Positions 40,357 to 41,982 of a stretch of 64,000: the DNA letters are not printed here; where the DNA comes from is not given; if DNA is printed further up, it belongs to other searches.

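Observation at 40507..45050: S10 operon split: a four-gene plus-strand cell-wall cassette sits between rpsJ and rplC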

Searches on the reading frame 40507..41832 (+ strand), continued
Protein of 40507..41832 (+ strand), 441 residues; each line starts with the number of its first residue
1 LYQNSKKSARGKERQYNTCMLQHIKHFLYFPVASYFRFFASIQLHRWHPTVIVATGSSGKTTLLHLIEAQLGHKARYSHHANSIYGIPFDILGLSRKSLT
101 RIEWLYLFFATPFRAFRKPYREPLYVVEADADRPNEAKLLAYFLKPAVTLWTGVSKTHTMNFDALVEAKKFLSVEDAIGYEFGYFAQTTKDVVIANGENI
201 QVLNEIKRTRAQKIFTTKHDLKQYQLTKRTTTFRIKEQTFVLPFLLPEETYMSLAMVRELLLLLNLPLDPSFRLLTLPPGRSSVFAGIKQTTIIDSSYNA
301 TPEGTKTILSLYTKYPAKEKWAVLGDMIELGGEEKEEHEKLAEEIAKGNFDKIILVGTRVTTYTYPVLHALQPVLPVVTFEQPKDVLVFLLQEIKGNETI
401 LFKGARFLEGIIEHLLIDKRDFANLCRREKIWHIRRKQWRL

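Call 52: search_protein_families(library=pfam, proteins=[L115:120-1865:+, L115:2478-3671:+, L115:3668-5680:+, L115:5667-6668:+, L115:6671-7927:+, L115:7935-9200:+, L115:12165-13364:+, L115:13415-14446:+, L115:14448-15230:+, L115:15179-16579:+], max_evalue=0.0001)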
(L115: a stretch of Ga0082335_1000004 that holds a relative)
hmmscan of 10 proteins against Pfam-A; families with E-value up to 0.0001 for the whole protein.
L115:120-1865:+ (581 aa): 3 families
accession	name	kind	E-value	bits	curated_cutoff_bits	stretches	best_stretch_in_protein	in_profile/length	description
PF00905.27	Transpeptidase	-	9.5e-79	265.1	22.1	1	262-566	1-297/299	Penicillin binding protein transpeptidase domain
PF03717.20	PBP_dimer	-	7.7e-21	75.7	24.4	1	44-207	2-165/180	Penicillin-binding Protein dimerisation domain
PF13354.11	Beta-lactamase2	-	7.6e-09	35.7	22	1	304-512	20-190/214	Beta-lactamase enzyme family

L115:2478-3671:+ (397 aa): 2 families
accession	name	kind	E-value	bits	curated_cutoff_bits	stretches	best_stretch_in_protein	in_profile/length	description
PF08245.18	Mur_ligase_M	-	1.6e-41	142.9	24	1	33-213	1-200/200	Mur ligase middle domain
PF02875.26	Mur_ligase_C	-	2.6e-27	96.6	28.4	1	235-368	1-127/127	Mur ligase, glutamate ligase domain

L115:3668-5680:+ (670 aa): 7 families
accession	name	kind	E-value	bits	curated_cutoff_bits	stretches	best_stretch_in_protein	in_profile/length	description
PF00483.29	NTP_transferase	-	1e-24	87.9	21.2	1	11-239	2-235/245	Nucleotidyl transferase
PF12804.13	NTP_transf_3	-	2.6e-17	63.9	27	1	11-140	1-125/160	MobA-like NTP transferase domain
PF08245.18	Mur_ligase_M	-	1.4e-12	48.4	24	1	354-472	1-137/200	Mur ligase middle domain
PF01128.25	IspD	-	2.2e-11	44.4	27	1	10-133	2-125/221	2-C-methyl-D-erythritol 4-phosphate cytidylyltransferase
PF02875.26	Mur_ligase_C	-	2.7e-10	41.6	28.4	1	527-656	1-127/127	Mur ligase, glutamate ligase domain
PF01225.30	Mur_ligase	-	3.2e-10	40.7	21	1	249-346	1-92/95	Mur ligase family, catalytic domain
PF02348.25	CTP_transf_3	-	2.4e-06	28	22.6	1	26-169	14-148/217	Cytidylyltransferase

L115:5667-6668:+ (333 aa): 2 families
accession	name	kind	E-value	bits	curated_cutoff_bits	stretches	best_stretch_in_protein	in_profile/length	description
PF02873.21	MurB_C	-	2.9e-23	82.3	27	1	224-328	6-98/99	UDP-N-acetylenolpyruvoylglucosamine reductase, C-terminal domain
PF01565.28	FAD_binding_4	-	3.6e-11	43.4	26.4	1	38-182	3-138/139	FAD binding domain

L115:6671-7927:+ (418 aa): 1 family
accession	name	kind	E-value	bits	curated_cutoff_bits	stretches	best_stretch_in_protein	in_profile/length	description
PF00275.25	EPSP_synthase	-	2.5e-70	237.8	22.8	1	7-407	2-417/417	EPSP synthase (3-phosphoshikimate 1-carboxyvinyltransferase)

L115:7935-9200:+ (421 aa): 2 families
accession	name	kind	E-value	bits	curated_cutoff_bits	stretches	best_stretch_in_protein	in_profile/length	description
PF02875.26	Mur_ligase_C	-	2.4e-12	48.2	28.4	1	262-386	1-127/127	Mur ligase, glutamate ligase domain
PF08245.18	Mur_ligase_M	-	3.5e-07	30.8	24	1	35-215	1-168/200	Mur ligase middle domain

L115:12165-13364:+ (399 aa): 2 families
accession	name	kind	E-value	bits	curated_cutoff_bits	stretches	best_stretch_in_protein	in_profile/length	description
PF08245.18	Mur_ligase_M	-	1.8e-27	97.1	24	1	39-220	1-195/200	Mur ligase middle domain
PF02875.26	Mur_ligase_C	-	1.2e-11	46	28.4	1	247-372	1-127/127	Mur ligase, glutamate ligase domain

L115:13415-14446:+ (343 aa): 1 family
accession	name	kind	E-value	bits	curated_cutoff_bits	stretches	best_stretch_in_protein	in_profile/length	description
PF00953.26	Glycos_transf_4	-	5.8e-30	104.8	27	1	101-267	3-158/160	Glycosyl transferase family 4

L115:14448-15230:+ (260 aa): 1 family
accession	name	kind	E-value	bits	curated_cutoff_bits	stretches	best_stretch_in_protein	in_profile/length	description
PF01177.27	Asp_Glu_race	-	1.1e-20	74.8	31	1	19-206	16-204/211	Asp/Glu/Hydantoin racemase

L115:15179-16579:+ (466 aa): 3 families
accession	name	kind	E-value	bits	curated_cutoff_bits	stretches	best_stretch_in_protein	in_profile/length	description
PF08245.18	Mur_ligase_M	-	2.1e-25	90.3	24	1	128-303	1-200/200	Mur ligase middle domain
PF02875.26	Mur_ligase_C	-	3.4e-13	51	28.4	1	325-441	1-125/127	Mur ligase, glutamate ligase domain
PF21799.2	MurD-like_N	-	7.3e-13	49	27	1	21-111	1-87/88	Mur ligase MurD-like, N-terminal domain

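Call 53: search_protein_families(library=ncbifam, proteins=[L115:2478-3671:+, L115:12165-13364:+, L115:7935-9200:+, L118:8004-9287:+, L115:11056-12075:+, L115:9884-11074:+], max_evalue=0.0001)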
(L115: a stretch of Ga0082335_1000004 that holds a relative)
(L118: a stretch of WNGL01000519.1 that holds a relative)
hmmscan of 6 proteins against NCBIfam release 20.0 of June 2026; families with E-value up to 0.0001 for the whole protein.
L115:2478-3671:+ (397 aa): 31 families (the best 25 are shown)
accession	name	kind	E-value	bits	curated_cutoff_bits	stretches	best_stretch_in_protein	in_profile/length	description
TIGR01085.1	murE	subfamily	6e-117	391.4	257.3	2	188-392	272-471/472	UDP-N-acetylmuramyl-tripeptide synthetase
NF001126.0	PRK00139.1-4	equivalog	7.7e-115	384.2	373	1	12-394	88-484/486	UDP-N-acetylmuramoyl-L-alanyl-D-glutamate--2,6-diaminopimelate ligase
NF001124.0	PRK00139.1-2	equivalog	1.2e-101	340.9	476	1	10-395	94-495/500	UDP-N-acetylmuramoyl-L-alanyl-D-glutamate--2,6-diaminopimelate ligase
NF008896.0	PRK11929.1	equivalog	2.5e-99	333.4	1023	2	189-393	298-499/965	bifunctional UDP-N-acetylmuramoyl-L-alanyl-D-glutamate--2,6-diaminopimelate ligase MurE/UDP-N-acetylmuramoyl-tripeptide--D-alanyl-D-alanine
NF001123.0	PRK00139.1-1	equivalog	2.5e-79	267.2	586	2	193-393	297-490/493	UDP-N-acetylmuramoyl-L-alanyl-D-glutamate--2,6-diaminopimelate ligase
NF010628.0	PRK14022.1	equivalog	3.5e-65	220.6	536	1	12-371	95-459/483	UDP-N-acetylmuramoyl-L-alanyl-D-glutamate--L-lysine ligase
NF001130.0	PRK00139.2-4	equivalog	5.3e-49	167.3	715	2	195-395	319-514/516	UDP-N-acetylmuramoyl-L-alanyl-D-glutamate--2,6-diaminopimelate ligase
TIGR02068.2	cya_phycin_syn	equivalog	1.5e-46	158.9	850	2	190-370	672-852/862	cyanophycin synthetase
NF001129.0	PRK00139.2-3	equivalog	1e-39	136.4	762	2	12-171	102-263/517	UDP-N-acetylmuramoyl-L-alanyl-D-glutamate--2,6-diaminopimelate ligase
NF010623.0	PRK14016.1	subfamily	5.5e-38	130.7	877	2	190-366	674-850/871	cyanophycin synthetase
NF053645.1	pMurC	equivalog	5.6e-38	130.9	560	3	189-314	307-430/492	pseudomurein biosynthesis peptide ligase pMurC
NF001127.0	PRK00139.2-1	equivalog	2.4e-34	118.9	997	2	184-395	308-514/520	UDP-N-acetylmuramoyl-L-alanyl-D-glutamate--2,6-diaminopimelate ligase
TIGR01082.1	murC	equivalog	4.2e-31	108.5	335.1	1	22-373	94-444/449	UDP-N-acetylmuramate--L-alanine ligase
TIGR01087.1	murD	equivalog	1.8e-30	106.4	211.95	1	25-255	101-326/441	UDP-N-acetylmuramoyl-L-alanine--D-glutamate ligase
NF053647.1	pMurD2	equivalog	1.6e-29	103.1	550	1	24-374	95-400/405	pseudomurein biosynthesis peptide ligase pMurD2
TIGR01143.1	murF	subfamily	1.1e-18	67.4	288.6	1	27-290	73-341/418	UDP-N-acetylmuramoyl-tripeptide--D-alanyl-D-alanine ligase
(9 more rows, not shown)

L115:12165-13364:+ (399 aa): 16 families
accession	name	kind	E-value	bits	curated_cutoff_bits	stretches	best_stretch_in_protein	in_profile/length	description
TIGR01143.1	murF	subfamily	8.4e-80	268.7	288.6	1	22-380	63-415/418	UDP-N-acetylmuramoyl-tripeptide--D-alanyl-D-alanine ligase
NF008896.0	PRK11929.1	equivalog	1.6e-66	224.8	1023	1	32-384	602-957/965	bifunctional UDP-N-acetylmuramoyl-L-alanyl-D-glutamate--2,6-diaminopimelate ligase MurE/UDP-N-acetylmuramoyl-tripeptide--D-alanyl-D-alanine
NF008041.0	PRK10773.1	equivalog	6.6e-43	147.1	551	1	31-388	97-452/453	UDP-N-acetylmuramoyl-tripeptide--D-alanyl-D-alanine ligase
NF008897.0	PRK11930.1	equivalog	3.7e-34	117.9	804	1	22-387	96-457/822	bifunctional UDP-N-acetylmuramoyl-tripeptide:D-alanyl-D-alanine ligase/alanine racemase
NF010693.0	PRK14093.1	equivalog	6.1e-30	104.3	544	1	33-386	107-467/479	UDP-N-acetylmuramoylalanyl-D-glutamyl-2,6-diaminopimelate--D-alanyl-D-alanine ligase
TIGR01082.1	murC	equivalog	2.3e-21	76.4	335.1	1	26-283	92-342/449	UDP-N-acetylmuramate--L-alanine ligase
NF001126.0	PRK00139.1-4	equivalog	5.7e-18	64.7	373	1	112-292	196-375/486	UDP-N-acetylmuramoyl-L-alanyl-D-glutamate--2,6-diaminopimelate ligase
TIGR01085.1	murE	subfamily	4.2e-13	49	257.3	1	112-291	180-364/472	UDP-N-acetylmuramyl-tripeptide synthetase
TIGR01087.1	murD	equivalog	1.8e-12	47.1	211.95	1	28-280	98-340/441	UDP-N-acetylmuramoyl-L-alanine--D-glutamate ligase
NF001124.0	PRK00139.1-2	equivalog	2.1e-11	43.2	476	1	113-292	202-384/500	UDP-N-acetylmuramoyl-L-alanyl-D-glutamate--2,6-diaminopimelate ligase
NF053648.1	pMurE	equivalog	5e-11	42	600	1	22-285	86-355/464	pseudomurein biosynthesis peptide ligase pMurE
TIGR01081.1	mpl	equivalog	8.2e-10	38.3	388.7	1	30-336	98-400/448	UDP-N-acetylmuramate:L-alanyl-gamma-D-glutamyl-meso-diaminopimelate ligase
NF011171.0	PRK14573.1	equivalog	3.7e-08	31.7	1015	1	28-279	98-337/809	bifunctional UDP-N-acetylmuramate--L-alanine ligase/D-alanine--D-alanine ligase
NF010623.0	PRK14016.1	subfamily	8.2e-07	27.5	877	1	113-296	569-770/871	cyanophycin synthetase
TIGR02068.2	cya_phycin_syn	equivalog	1.2e-05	23.6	850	0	113-187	568-644/862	cyanophycin synthetase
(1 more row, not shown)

L115:7935-9200:+ (421 aa): 9 families
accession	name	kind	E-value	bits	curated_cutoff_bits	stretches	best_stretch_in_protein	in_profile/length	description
TIGR01143.1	murF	subfamily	3.4e-36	125.1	288.6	2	92-388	115-409/418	UDP-N-acetylmuramoyl-tripeptide--D-alanyl-D-alanine ligase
NF008896.0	PRK11929.1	equivalog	1e-27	96.4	1023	2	99-400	652-961/965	bifunctional UDP-N-acetylmuramoyl-L-alanyl-D-glutamate--2,6-diaminopimelate ligase MurE/UDP-N-acetylmuramoyl-tripeptide--D-alanyl-D-alanine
NF008897.0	PRK11930.1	equivalog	4.9e-24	84.4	804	1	97-396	153-453/822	bifunctional UDP-N-acetylmuramoyl-tripeptide:D-alanyl-D-alanine ligase/alanine racemase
NF010693.0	PRK14093.1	equivalog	7.7e-12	44.6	544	1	271-344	337-413/479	UDP-N-acetylmuramoylalanyl-D-glutamyl-2,6-diaminopimelate--D-alanyl-D-alanine ligase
NF008041.0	PRK10773.1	equivalog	2.2e-10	39.9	551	1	205-397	253-449/453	UDP-N-acetylmuramoyl-tripeptide--D-alanyl-D-alanine ligase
NF033197.0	F430_CfbE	equivalog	9.7e-08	31.4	250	0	187-339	228-383/430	coenzyme F430 synthase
NF001126.0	PRK00139.1-4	equivalog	1.9e-07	30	373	0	31-58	105-132/486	UDP-N-acetylmuramoyl-L-alanyl-D-glutamate--2,6-diaminopimelate ligase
TIGR01087.1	murD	equivalog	9.7e-05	21.6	211.95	0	25-55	102-129/441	UDP-N-acetylmuramoyl-L-alanine--D-glutamate ligase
TIGR02068.2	cya_phycin_syn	equivalog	9.8e-05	20.5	850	0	235-326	694-780/862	cyanophycin synthetase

L118:8004-9287:+ (427 aa): 8 families
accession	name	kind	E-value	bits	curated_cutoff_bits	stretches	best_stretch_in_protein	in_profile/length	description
TIGR01143.1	murF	subfamily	4.2e-43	147.9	288.6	2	86-401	110-418/418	UDP-N-acetylmuramoyl-tripeptide--D-alanyl-D-alanine ligase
NF008896.0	PRK11929.1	equivalog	5.5e-35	120.5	1023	1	19-405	594-961/965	bifunctional UDP-N-acetylmuramoyl-L-alanyl-D-glutamate--2,6-diaminopimelate ligase MurE/UDP-N-acetylmuramoyl-tripeptide--D-alanyl-D-alanine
NF008897.0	PRK11930.1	equivalog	1.2e-24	86.4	804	1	97-404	154-456/822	bifunctional UDP-N-acetylmuramoyl-tripeptide:D-alanyl-D-alanine ligase/alanine racemase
NF008041.0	PRK10773.1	equivalog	2e-21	76.3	551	1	78-404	128-450/453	UDP-N-acetylmuramoyl-tripeptide--D-alanyl-D-alanine ligase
NF010693.0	PRK14093.1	equivalog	2.9e-17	62.5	544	1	255-403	319-466/479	UDP-N-acetylmuramoylalanyl-D-glutamyl-2,6-diaminopimelate--D-alanyl-D-alanine ligase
NF033197.0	F430_CfbE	equivalog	2.7e-07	29.9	250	0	190-348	234-398/430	coenzyme F430 synthase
TIGR02068.2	cya_phycin_syn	equivalog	7.8e-05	20.8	850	0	233-336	693-790/862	cyanophycin synthetase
NF001126.0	PRK00139.1-4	equivalog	9.6e-05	21.1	373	0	173-306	233-375/486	UDP-N-acetylmuramoyl-L-alanyl-D-glutamate--2,6-diaminopimelate ligase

L115:11056-12075:+ (339 aa): 2 families
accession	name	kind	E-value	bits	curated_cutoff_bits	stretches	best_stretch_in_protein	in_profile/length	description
NF047883.1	UAcmpLyAlTFemX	equivalog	7e-12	45.3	500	1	51-293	50-305/337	UDP-N-acetylmuramoylpentapeptide-lysine N(6)-alanyltransferase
TIGR03019.1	pepcterm_femAB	equivalog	4.3e-09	35.9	260.35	1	137-313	117-285/330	FemAB family XrtA/PEP-CTERM system-associated protein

L115:9884-11074:+ (396 aa): 13 families
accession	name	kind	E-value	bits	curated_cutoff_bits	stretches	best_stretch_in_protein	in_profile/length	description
TIGR03588.1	PseC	equivalog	1.9e-28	99.5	423.5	2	43-197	47-206/380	UDP-4-amino-4,6-dideoxy-N-acetyl-beta-L-altrosamine transaminase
TIGR04181.1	NHT_00031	hypoth_equivalog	5.1e-28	98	420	1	42-197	46-216/359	LegC family aminotransferase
NF008687.0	PRK11706.1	equivalog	5.7e-23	81.3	375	1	36-197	40-201/375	dTDP-4-amino-4,6-dideoxygalactose transaminase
TIGR02379.1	ECA_wecE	subfamily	1e-17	64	434.85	1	37-391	41-373/376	dTDP-4-amino-4,6-dideoxy-D-glucose transaminase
TIGR04427.1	PLP_DesI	equivalog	1.9e-15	56.9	650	1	54-195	80-218/390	dTDP-4-dehydro-6-deoxyglucose aminotransferase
NF011936.0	PRK15407.1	equivalog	3.2e-14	52.5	423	1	99-194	147-240/440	lipopolysaccharide biosynthesis protein RfbH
NF008658.2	PRK11658.1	equivalog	1.2e-13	50.5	631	1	34-294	41-299/379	UDP-4-amino-4-deoxy-L-arabinose aminotransferase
TIGR02006.1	IscS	equivalog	6.5e-08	32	643.2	1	83-192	112-219/402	IscS subfamily cysteine desulfurase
NF010611.0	PRK14012.1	equivalog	1.9e-07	30.3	548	1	78-192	108-223/406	IscS subfamily cysteine desulfurase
TIGR03235.1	DNA_S_dndA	equivalog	2.1e-06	27.3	480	1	83-201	108-224/353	cysteine desulfurase DndA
TIGR03403.1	nifS_epsilon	equivalog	5e-06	25.6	587.7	1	80-191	107-216/382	NifS family cysteine desulfurase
TIGR01979.1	sufS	subfamily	5.8e-05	22.1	475.1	1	82-201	128-243/403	SufS family cysteine desulfurase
TIGR01977.1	am_tr_V_EF2568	hypoth_equivalog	6.7e-05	22.1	377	0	28-188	52-211/376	cysteine desulfurase family protein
